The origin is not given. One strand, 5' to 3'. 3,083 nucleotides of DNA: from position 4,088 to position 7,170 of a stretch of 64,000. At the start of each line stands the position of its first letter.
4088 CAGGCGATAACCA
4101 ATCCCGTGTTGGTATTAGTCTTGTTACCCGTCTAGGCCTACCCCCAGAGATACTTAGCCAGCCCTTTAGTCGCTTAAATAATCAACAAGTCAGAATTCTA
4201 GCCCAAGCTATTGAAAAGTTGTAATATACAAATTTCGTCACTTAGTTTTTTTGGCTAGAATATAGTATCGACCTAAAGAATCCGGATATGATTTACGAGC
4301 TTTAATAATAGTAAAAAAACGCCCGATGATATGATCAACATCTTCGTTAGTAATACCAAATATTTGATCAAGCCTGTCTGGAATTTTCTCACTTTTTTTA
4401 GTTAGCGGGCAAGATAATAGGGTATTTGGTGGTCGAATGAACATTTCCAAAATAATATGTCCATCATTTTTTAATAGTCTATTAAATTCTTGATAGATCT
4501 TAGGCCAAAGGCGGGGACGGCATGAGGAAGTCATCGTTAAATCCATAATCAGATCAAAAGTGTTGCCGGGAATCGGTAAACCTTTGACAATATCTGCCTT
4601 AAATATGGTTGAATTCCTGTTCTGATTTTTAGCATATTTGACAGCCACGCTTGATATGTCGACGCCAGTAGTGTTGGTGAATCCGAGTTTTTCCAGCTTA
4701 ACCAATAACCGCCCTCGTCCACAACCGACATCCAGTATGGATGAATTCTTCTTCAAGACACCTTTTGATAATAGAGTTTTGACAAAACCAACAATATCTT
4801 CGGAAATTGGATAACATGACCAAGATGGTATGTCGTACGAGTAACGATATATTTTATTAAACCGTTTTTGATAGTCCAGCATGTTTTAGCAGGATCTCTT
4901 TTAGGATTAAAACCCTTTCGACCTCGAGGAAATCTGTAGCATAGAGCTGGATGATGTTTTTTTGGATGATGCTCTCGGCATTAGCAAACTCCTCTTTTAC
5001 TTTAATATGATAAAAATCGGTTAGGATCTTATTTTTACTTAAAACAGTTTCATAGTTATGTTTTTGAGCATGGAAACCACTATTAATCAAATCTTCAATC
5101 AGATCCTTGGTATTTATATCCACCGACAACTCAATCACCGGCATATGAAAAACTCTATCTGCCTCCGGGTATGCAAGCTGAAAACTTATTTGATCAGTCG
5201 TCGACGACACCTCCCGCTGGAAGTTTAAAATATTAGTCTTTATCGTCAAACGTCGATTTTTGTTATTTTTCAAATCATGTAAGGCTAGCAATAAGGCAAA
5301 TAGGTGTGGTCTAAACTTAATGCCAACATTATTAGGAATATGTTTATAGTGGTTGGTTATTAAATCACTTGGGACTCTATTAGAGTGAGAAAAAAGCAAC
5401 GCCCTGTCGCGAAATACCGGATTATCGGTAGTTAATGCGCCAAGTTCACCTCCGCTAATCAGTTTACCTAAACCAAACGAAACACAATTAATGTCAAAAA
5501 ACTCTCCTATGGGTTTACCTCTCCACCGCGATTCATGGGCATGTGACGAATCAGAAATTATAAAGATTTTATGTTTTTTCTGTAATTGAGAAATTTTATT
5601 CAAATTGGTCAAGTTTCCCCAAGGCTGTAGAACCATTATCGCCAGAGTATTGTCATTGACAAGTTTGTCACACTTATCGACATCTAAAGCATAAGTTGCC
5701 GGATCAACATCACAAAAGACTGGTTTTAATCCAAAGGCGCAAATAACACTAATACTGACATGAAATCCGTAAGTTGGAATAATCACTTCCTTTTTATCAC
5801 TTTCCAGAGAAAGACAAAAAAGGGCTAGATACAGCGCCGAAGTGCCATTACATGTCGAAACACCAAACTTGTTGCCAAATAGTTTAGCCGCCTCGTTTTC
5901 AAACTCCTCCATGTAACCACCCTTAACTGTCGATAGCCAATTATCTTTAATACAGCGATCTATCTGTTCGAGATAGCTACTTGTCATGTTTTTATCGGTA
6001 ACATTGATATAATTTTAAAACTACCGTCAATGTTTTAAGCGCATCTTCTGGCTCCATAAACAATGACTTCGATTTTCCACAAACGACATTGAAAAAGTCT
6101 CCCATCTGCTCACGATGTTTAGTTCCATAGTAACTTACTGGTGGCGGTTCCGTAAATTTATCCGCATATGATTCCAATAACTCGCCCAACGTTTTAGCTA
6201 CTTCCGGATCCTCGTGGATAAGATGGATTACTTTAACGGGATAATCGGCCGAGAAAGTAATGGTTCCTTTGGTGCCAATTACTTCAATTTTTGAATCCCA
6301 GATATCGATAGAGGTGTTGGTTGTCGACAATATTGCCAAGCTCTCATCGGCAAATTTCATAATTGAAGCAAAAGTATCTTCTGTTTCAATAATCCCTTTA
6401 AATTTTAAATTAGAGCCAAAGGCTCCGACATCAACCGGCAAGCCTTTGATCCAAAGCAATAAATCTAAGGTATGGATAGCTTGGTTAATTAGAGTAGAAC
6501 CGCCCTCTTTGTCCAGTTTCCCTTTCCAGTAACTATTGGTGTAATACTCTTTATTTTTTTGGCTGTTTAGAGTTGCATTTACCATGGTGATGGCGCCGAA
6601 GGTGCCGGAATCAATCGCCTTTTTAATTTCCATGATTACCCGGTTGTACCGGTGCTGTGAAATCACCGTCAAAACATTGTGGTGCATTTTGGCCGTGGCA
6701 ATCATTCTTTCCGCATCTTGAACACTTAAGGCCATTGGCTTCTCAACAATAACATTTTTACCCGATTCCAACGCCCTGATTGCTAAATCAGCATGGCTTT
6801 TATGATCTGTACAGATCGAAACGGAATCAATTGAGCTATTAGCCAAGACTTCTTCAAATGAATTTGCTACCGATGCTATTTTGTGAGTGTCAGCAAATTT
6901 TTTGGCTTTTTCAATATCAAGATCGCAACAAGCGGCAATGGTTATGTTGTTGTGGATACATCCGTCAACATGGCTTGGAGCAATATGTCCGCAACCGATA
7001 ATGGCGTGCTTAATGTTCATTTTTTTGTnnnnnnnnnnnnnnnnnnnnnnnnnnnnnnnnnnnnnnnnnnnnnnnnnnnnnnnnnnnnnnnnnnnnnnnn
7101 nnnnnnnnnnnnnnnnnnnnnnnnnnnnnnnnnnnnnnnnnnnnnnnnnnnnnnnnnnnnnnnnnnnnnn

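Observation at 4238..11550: queE-queC-glyA co-operonic with sugar aminotransferase, oxidoreductase, GT8-like transferase, kinase and SAM methyltransferase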

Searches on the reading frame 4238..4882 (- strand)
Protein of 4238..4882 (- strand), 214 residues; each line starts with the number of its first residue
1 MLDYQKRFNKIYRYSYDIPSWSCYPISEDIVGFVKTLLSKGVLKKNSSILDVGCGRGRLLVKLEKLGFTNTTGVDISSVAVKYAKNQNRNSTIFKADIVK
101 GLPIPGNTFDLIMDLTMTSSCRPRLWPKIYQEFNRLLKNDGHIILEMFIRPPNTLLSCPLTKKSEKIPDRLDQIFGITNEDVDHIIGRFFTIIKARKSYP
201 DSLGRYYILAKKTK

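Call 5: search_protein_families(library=pfam, proteins=[window:4238-4882:-], max_evalue=0.01)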
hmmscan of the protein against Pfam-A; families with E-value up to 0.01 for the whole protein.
window:4238-4882:- (214 aa): 12 families
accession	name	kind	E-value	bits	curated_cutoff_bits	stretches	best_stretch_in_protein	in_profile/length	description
PF13649.12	Methyltransf_25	-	4.5e-16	59.8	27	1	49-141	1-97/97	Methyltransferase domain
PF08241.18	Methyltransf_11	-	2e-15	57.6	21.2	1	50-145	1-95/95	Methyltransferase domain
PF13847.12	Methyltransf_31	-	2e-14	53.9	27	1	44-147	2-111/145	Methyltransferase domain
PF13489.12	Methyltransf_23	-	9.1e-13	48.7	27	1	36-148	15-119/164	Methyltransferase domain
PF08242.18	Methyltransf_12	-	1.6e-09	38.8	30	1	50-143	1-98/98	Methyltransferase domain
PF06325.19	PrmA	-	8.2e-08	32.5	22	1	42-113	158-231/296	Ribosomal protein L11 methyltransferase (PrmA)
PF02353.26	CMAS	-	7.2e-06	25.9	27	1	35-150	52-169/273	Mycolic acid cyclopropane synthetase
PF03291.22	mRNA_G-N7_MeTrfase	-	2.3e-05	24.1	26.6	1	45-88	61-104/315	mRNA (guanine-N(7))-methyltransferase domain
PF05175.20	MTS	-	3.5e-05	24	23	1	44-100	29-92/170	Methyltransferase small domain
PF07021.18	MetW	-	0.00017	21.7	21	1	42-124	10-92/193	Methionine biosynthesis protein MetW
PF08123.19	DOT1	-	0.002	18.2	23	0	28-90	25-88/205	Histone methylation protein DOT1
PF01209.24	Ubie_methyltran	-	0.0022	17.9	20.1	1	44-165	46-171/233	ubiE/COQ5 methyltransferase family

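Call 6: search_protein_families(library=ncbifam, proteins=[window:4238-4882:-], max_evalue=0.01)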
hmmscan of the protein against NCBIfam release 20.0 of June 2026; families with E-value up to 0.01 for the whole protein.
window:4238-4882:- (214 aa): 40 families (the best 25 are shown)
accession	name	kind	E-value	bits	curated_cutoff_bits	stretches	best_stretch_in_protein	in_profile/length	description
NF045667.1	MTase_DVU1556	equivalog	1.8e-11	43.9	155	1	42-145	19-119/213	DVU_1556 family methyltransferase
TIGR01934.1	MenG_MenH_UbiE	subfamily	4.4e-09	36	158.35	1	41-153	35-149/223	ubiquinone/menaquinone biosynthesis methyltransferase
NF043040.1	corrin_prot_MT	hypoth_equivalog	9e-09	35.1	180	1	37-153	33-155/216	corrinoid protein-associated methyltransferase CpaM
NF001244.0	PRK00216.1-5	equivalog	2.4e-08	33.5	216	1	43-155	46-163/236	bifunctional demethylmenaquinone methyltransferase/2-methoxy-6-polyprenyl-1,4-benzoquinol methylase UbiE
TIGR02072.1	BioC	equivalog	7.2e-08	32.5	184.95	1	41-113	31-102/244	malonyl-ACP O-methyltransferase BioC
NF008300.0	PRK11088.1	equivalog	1e-07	31.7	303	1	34-144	74-178/272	23S rRNA (guanine(745)-N(1))-methyltransferase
TIGR00406.1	prmA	equivalog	1.1e-07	31.6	183.15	1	43-145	157-257/288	50S ribosomal protein L11 methyltransferase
TIGR01983.1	UbiG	equivalog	3.1e-07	29.9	102.95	1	45-145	49-151/228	bifunctional 2-polyprenyl-6-hydroxyphenol methylase/3-demethylubiquinol 3-O-methyltransferase UbiG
TIGR02081.1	metW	equivalog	1.1e-06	28.3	189.5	1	42-113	10-80/194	methionine biosynthesis protein MetW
NF011529.0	PRK14968.1-3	equivalog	1.6e-06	27.7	162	1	24-97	17-85/198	putative methyltransferase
TIGR03587.1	Pse_Me-ase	hypoth_equivalog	2.9e-06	27.5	112.05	1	43-136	41-133/204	pseudaminic acid biosynthesis-associated methylase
TIGR03534.1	RF_mod_PrmC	equivalog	4e-06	26.5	199.1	1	38-112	81-160/253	peptide chain release factor N(5)-glutamine methyltransferase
NF053839.1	CPFASynBruc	equivalog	4.2e-06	26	600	1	39-154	168-285/410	cyclopropane fatty acid synthase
NF008686.0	PRK11705.1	equivalog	1e-05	24.8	400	1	38-146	160-266/383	cyclopropane fatty acyl phospholipid synthase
NF007610.0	PRK10258.1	equivalog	2.3e-05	23.9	342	1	37-121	34-116/251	malonyl-ACP O-methyltransferase BioC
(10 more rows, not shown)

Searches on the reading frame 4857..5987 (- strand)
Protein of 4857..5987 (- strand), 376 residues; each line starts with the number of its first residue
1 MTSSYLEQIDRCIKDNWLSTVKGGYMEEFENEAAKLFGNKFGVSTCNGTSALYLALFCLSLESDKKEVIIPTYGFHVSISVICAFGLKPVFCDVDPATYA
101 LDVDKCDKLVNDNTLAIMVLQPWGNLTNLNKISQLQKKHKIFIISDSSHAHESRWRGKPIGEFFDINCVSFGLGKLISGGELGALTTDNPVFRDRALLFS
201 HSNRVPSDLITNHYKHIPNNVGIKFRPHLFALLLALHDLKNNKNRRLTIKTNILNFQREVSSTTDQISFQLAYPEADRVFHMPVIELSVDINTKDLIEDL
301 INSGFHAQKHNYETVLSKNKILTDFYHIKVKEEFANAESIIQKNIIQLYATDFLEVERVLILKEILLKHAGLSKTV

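Call 5: search_protein_families(library=pfam, proteins=[window:4857-5987:-], max_evalue=0.01)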
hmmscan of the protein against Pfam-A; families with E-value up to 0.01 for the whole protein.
window:4857-5987:- (376 aa): 2 families
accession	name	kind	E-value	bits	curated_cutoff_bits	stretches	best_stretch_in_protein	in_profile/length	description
PF01041.23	DegT_DnrJ_EryC1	-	1.7e-53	182.6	19.8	1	6-344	8-338/360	DegT/DnrJ/EryC1/StrS aminotransferase family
PF00155.27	Aminotran_1_2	-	1.3e-07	31.6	19.7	1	25-151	43-190/361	Aminotransferase class I and II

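Call 6: search_protein_families(library=ncbifam, proteins=[window:4857-5987:-], max_evalue=0.01)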
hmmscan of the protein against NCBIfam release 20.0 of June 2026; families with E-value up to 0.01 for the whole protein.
window:4857-5987:- (376 aa): 16 families
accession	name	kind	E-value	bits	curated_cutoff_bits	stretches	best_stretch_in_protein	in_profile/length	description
TIGR03588.1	PseC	equivalog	2.1e-35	122.4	423.5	1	9-315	17-330/380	UDP-4-amino-4,6-dideoxy-N-acetyl-beta-L-altrosamine transaminase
TIGR04427.1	PLP_DesI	equivalog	3.1e-34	118.7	650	1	5-195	34-220/390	dTDP-4-dehydro-6-deoxyglucose aminotransferase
TIGR04181.1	NHT_00031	hypoth_equivalog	9.1e-32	110.3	420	1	7-328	14-341/359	LegC family aminotransferase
NF008687.0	PRK11706.1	equivalog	4e-28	98.2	375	1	7-311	15-320/375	dTDP-4-amino-4,6-dideoxygalactose transaminase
NF011936.0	PRK15407.1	equivalog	2.5e-26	92.4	423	1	15-193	58-241/440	lipopolysaccharide biosynthesis protein RfbH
NF008658.2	PRK11658.1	equivalog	3e-23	82.1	631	1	6-195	17-202/379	UDP-4-amino-4-deoxy-L-arabinose aminotransferase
TIGR02379.1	ECA_wecE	subfamily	1.6e-20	73.3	434.85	1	5-202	13-209/376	dTDP-4-amino-4,6-dideoxy-D-glucose transaminase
NF005817.0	PRK07683.1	equivalog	8.4e-06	24.7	575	1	45-147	95-201/387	aminotransferase A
NF005744.0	PRK07568.1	subfamily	2.1e-05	23.5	389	1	45-149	94-204/398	pyridoxal phosphate-dependent aminotransferase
NF006569.0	PRK09082.1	subfamily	0.00015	21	420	1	45-151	97-207/386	methionine aminotransferase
TIGR03812.1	tyr_de_CO2_Arch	equivalog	0.00035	19.5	299.4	1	41-147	78-191/375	tyrosine decarboxylase MfnA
NF004975.0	PRK06348.1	equivalog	0.0012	17.9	549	1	44-147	94-202/384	pyridoxal phosphate-dependent aminotransferase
TIGR01265.1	tyr_nico_aTase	subfamily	0.002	17.2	292.45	1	45-147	102-209/403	tyrosine/nicotianamine family aminotransferase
NF041364.1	GntC_guanitoxin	equivalog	0.0021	17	415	1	51-148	72-175/356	guanitoxin biosynthesis PLP-dependent (S)-gamma-hydroxy-L-arginine cyclodehydratase GntC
NF004770.0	PRK06108.1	subfamily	0.0022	16.8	422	1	43-147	100-210/396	pyridoxal phosphate-dependent aminotransferase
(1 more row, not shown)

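Call 70: search_solved_structures(query=window:4857-5987:-, max_evalue=1e-15)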
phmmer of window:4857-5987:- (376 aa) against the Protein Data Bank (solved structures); distinct sequences matched with E-value up to 1e-15: 40.
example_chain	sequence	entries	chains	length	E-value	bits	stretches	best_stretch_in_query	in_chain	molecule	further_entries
7b0d_A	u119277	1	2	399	1.8e-28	102.9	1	8-193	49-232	Glutamine--scyllo-inositol transaminase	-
3bn1_A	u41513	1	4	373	2.7e-26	95.7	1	9-192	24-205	Perosamine synthetase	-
3dr7_A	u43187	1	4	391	3e-26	95.5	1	9-192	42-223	Putative perosamine synthetase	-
7n63_A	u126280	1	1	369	7e-26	94.4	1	21-285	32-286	Putative aminotransferase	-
3dr4_A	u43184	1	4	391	1.9e-25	92.9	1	9-192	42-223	Putative perosamine synthetase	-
7b0m_AAA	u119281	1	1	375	4.4e-24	88.4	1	7-285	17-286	Sugar aminotransferase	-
2c7t_A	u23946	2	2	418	6e-23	84.7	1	27-193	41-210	GLUTAMINE-2-DEOXY-SCYLLO-INOSOSE AMINOTRANSFERASE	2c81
5w71_A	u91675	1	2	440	6.7e-23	84.5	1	27-193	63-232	L-glutamine:2-deoxy-scyllo-inosose aminotransferase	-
9bgp_A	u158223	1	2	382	8.7e-23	84.2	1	21-203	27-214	aminotransferase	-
2po3_A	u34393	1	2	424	2.7e-22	82.6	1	6-192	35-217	4-dehydrase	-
9bgr_A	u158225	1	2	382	5.7e-22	81.5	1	21-203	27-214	aminotransferase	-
1b9i_A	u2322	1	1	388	2.5e-21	79.4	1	21-220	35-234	PROTEIN (3-AMINO-5-HYDROXYBENZOIC ACID SYNTHASE)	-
1b9h_A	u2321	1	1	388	2.5e-21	79.4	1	21-220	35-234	PROTEIN (3-AMINO-5-HYDROXYBENZOIC ACID SYNTHASE)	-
8y96_A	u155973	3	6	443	7.4e-21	77.8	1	27-201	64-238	DegT/DnrJ/EryC1/StrS family aminotransferase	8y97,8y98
7l7x_AAA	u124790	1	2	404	1.3e-20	77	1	7-204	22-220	DegT/DnrJ/EryC1/StrS aminotransferase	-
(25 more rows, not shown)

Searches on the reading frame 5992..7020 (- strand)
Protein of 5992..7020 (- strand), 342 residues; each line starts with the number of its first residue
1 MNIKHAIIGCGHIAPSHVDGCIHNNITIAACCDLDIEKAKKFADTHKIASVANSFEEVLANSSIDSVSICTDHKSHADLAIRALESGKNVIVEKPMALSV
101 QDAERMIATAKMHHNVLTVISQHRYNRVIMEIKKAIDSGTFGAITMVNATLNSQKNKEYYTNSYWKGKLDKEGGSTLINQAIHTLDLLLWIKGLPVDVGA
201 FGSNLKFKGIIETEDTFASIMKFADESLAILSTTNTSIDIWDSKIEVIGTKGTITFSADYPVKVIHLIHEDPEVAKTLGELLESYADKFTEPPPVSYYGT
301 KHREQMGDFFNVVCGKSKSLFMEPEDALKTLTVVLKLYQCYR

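Call 5: search_protein_families(library=pfam, proteins=[window:5992-7020:-], max_evalue=0.01)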
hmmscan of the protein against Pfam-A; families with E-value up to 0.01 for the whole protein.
window:5992-7020:- (342 aa): 5 families
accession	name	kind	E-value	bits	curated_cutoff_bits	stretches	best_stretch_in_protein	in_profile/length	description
PF01408.29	GFO_IDH_MocA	-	8.5e-26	91.4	24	1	3-119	1-118/120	Oxidoreductase family, NAD-binding Rossmann fold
PF22725.1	GFO_IDH_MocA_C3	-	1.1e-21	77.6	27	1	130-254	2-123/124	GFO/IDH/MocA C-terminal domain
PF02894.22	GFO_IDH_MocA_C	-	8.7e-16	58.8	22.9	1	133-277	1-150/218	Oxidoreductase family, C-terminal alpha/beta domain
PF03447.22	NAD_binding_3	-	0.00044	21.4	24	1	25-114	21-109/116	Homoserine dehydrogenase, NAD binding domain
PF03807.23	F420_oxidored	-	0.0026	18.8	21.6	1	6-80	3-76/94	NADP oxidoreductase coenzyme F420-dependent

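Call 6: search_protein_families(library=ncbifam, proteins=[window:5992-7020:-], max_evalue=0.01)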
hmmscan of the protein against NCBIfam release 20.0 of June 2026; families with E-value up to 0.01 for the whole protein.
window:5992-7020:- (342 aa): 9 families
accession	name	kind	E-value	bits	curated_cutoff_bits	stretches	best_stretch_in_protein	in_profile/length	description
TIGR04380.1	myo_inos_iolG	equivalog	2.9e-40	138.2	355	1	3-290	2-286/330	inositol 2-dehydrogenase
NF040723.1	UDP-GlcNAcDh_Arch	equivalog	9e-26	91.1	450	1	4-265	2-244/302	UDP-N-acetylglucosamine 3-dehydrogenase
NF007574.0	PRK10206.1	equivalog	1.2e-22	80.4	352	1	46-254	48-245/345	oxidoreductase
NF052479.1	LevoglcsnDh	equivalog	1.6e-20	73.2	650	1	30-193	40-203/386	levoglucosan dehydrogenase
NF041392.1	XylDh_Gfo6_Halo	equivalog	4.4e-19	68.5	350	1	3-262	17-281/350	D-xylose 1-dehydrogenase Gfo6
NF008607.0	PRK11579.1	subfamily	6.4e-18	64.8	330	1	8-252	10-245/346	oxidoreductase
NF052679.1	InsChiInosDhIolG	equivalog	7.2e-17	61.4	540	1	1-163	1-167/343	bifunctional inositol 2-dehydrogenase/D-chiro-inositol 1-dehydrogenase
NF058561.1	BT_2158_fam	equivalog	6.2e-13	48.1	750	1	6-152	39-185/487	glycoside 3-dehydrogenase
NF058563.1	BT_2159_fam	equivalog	3.7e-10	39.4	650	1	3-147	1-146/350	disaccharide 3-dehydrogenase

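Call 69: search_solved_structures(query=window:5992-7020:-, max_evalue=1e-10)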
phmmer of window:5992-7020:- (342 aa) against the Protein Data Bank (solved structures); distinct sequences matched with E-value up to 1e-10: 49.
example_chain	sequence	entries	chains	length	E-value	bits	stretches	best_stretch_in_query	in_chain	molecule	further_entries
3q2k_A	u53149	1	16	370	3e-31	112.3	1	3-256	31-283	oxidoreductase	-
3q2i_A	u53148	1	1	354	4.6e-28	101.8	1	3-271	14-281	dehydrogenase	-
7xr9_A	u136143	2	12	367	9.8e-27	97.4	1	3-193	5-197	DgpA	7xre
8tdi_L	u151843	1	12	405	4.6e-24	88.6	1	25-211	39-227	P2B11 Glucuronide-3-dehydrogenase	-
3ezy_A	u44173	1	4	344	1.4e-20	77.2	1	1-292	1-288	Dehydrogenase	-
9m3d_B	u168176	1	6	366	1.6e-19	73.7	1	3-192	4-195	DgpA1 from W974-1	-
1evj_A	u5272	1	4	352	7.1e-19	71.6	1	5-233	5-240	GLUCOSE-FRUCTOSE OXIDOREDUCTASE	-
3e18_A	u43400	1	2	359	7.2e-19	71.6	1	6-253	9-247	oxidoreductase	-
1ofg_A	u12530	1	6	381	2.8e-18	69.6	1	5-233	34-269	GLUCOSE-FRUCTOSE OXIDOREDUCTASE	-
1ryd_A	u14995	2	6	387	3e-18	69.5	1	5-233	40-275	glucose-fructose oxidoreductase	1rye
1h6a_A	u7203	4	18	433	4e-18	69.1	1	5-232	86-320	PRECURSOR FORM OF GLUCOSE-FRUCTOSE OXIDOREDUCTASE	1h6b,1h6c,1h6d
4fb5_A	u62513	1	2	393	4.7e-18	68.9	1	55-193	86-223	Probable oxidoreductase protein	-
4n54_A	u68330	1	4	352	2.5e-17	66.5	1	3-290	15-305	Inositol dehydrogenase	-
4mkx_A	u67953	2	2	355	2.6e-17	66.5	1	3-290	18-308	Inositol dehydrogenase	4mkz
4hkt_A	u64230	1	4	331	3.1e-17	66.2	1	1-264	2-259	Inositol 2-dehydrogenase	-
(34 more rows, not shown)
